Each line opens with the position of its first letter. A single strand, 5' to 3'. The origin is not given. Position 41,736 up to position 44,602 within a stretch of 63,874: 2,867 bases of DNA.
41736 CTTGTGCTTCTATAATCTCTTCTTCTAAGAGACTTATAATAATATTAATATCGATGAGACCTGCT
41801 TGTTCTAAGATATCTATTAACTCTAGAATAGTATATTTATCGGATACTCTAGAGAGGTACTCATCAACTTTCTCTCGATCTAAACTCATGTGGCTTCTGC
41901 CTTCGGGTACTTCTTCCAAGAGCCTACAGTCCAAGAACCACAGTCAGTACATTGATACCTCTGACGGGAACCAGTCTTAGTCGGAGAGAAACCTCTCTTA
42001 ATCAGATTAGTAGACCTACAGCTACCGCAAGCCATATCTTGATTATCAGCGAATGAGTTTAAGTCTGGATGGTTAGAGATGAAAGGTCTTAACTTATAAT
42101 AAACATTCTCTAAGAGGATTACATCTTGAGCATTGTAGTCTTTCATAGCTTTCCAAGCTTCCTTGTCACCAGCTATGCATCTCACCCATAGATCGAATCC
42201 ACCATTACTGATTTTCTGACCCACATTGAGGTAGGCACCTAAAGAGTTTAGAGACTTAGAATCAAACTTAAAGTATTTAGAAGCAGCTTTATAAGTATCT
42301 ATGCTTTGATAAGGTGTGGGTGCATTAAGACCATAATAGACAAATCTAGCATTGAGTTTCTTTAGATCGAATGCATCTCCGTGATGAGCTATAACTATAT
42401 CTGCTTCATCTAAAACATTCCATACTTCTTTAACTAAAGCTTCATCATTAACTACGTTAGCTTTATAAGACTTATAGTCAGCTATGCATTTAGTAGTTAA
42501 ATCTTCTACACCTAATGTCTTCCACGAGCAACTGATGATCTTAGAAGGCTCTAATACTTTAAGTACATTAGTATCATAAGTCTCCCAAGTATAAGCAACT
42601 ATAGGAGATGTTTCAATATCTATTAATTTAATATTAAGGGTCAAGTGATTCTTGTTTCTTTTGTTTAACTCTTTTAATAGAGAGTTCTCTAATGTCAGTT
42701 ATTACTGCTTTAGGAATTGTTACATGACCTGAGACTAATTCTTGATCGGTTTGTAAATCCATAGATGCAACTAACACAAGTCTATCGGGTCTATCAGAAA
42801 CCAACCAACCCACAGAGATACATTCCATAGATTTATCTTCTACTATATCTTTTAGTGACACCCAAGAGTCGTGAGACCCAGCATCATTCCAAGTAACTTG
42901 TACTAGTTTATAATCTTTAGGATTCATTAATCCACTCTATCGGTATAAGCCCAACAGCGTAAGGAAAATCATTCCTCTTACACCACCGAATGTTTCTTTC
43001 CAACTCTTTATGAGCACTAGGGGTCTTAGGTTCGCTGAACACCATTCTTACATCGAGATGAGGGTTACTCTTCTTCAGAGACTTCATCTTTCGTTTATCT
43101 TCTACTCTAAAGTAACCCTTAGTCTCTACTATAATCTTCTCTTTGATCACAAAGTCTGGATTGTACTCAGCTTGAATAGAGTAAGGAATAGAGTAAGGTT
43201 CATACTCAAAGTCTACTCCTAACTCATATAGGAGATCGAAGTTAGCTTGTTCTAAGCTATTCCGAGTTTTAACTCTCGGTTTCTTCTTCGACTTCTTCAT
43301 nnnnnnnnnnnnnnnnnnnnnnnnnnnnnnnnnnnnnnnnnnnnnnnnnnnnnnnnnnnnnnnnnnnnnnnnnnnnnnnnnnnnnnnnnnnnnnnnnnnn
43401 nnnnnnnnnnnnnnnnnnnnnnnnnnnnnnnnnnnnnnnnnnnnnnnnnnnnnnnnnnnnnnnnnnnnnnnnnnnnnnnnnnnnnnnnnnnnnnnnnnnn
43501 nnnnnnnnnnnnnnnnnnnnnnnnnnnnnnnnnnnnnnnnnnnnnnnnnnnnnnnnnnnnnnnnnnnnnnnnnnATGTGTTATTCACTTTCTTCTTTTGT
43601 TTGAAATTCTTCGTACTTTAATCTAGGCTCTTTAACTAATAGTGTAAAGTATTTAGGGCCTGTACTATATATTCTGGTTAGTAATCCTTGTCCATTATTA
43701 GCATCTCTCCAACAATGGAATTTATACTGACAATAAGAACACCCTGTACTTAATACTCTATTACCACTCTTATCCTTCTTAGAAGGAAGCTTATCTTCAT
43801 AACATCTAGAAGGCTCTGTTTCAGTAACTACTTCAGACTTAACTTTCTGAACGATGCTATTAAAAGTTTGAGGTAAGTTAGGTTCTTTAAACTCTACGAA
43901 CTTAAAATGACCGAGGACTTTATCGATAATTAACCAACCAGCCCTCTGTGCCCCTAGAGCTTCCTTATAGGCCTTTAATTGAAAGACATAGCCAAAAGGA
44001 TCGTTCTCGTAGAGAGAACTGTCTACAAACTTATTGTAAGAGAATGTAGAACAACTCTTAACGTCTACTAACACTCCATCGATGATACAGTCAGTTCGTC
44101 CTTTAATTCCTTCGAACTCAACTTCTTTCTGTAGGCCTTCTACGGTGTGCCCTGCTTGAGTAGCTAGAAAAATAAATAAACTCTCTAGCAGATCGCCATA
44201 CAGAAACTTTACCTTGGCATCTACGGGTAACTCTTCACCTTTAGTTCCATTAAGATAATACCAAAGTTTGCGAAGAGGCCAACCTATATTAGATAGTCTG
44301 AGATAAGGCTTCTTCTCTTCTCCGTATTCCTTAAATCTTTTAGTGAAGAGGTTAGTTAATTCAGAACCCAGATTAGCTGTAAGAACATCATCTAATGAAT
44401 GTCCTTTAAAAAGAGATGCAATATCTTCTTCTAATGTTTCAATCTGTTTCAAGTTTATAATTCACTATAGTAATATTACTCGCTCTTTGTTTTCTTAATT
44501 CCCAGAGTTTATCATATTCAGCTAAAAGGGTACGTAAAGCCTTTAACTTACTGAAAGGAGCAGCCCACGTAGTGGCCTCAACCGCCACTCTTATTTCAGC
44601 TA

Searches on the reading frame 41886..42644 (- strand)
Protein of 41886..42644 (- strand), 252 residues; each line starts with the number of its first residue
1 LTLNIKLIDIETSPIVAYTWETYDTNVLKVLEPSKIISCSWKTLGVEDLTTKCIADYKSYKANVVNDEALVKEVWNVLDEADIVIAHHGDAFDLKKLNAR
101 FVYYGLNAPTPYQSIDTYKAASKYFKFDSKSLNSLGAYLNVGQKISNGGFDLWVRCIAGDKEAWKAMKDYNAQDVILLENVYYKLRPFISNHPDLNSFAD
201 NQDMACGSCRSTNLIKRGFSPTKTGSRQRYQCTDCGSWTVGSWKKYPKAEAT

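Call 51: search_protein_families(library=phrogs, proteins=[window:41886-42644:-], max_evalue=0.001)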
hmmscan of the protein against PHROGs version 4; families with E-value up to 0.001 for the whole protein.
window:41886-42644:- (252 aa): 3 families
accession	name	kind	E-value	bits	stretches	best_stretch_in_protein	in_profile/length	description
phrog_403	-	DNA, RNA and nucleotide metabolism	5.2e-75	253.3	1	2-249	64-311/321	DNA polymerase exonuclease subunit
phrog_17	-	DNA, RNA and nucleotide metabolism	9.6e-10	38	1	13-189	670-828/1445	DNA polymerase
phrog_192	-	DNA, RNA and nucleotide metabolism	1.3e-06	29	1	70-141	177-246/397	DNA polymerase exonuclease subunit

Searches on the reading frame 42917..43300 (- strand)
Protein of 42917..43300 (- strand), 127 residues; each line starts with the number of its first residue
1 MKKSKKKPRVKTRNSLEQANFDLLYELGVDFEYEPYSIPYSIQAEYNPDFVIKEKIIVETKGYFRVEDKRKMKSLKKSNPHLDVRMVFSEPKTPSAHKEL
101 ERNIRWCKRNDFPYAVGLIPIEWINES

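Call 83: search_protein_families(library=pfam, proteins=[window:42917-43300:-], max_evalue=0.01)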
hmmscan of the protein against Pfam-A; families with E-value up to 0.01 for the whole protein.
window:42917-43300:- (127 aa): 1 family
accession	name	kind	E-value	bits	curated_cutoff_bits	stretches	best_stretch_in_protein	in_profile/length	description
PF05367.17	Phage_endo_I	-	3.9e-27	95.1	29.1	1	10-126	12-132/149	Phage endonuclease I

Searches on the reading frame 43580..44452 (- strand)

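Call 12: search_protein_families(library=pfam, proteins=[window:43580-44452:-], max_evalue=0.01)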
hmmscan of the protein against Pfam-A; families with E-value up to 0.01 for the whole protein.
window:43580-44452:- (290 aa): 2 families
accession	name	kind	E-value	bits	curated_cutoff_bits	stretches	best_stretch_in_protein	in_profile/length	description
PF12684.13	DUF3799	-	0.00031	21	26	1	116-169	109-167/233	PDDEXK-like domain of unknown function (DUF3799)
PF12705.13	PDDEXK_1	-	0.0018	18.7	22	1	95-247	99-246/247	PD-(D/E)XK nuclease superfamily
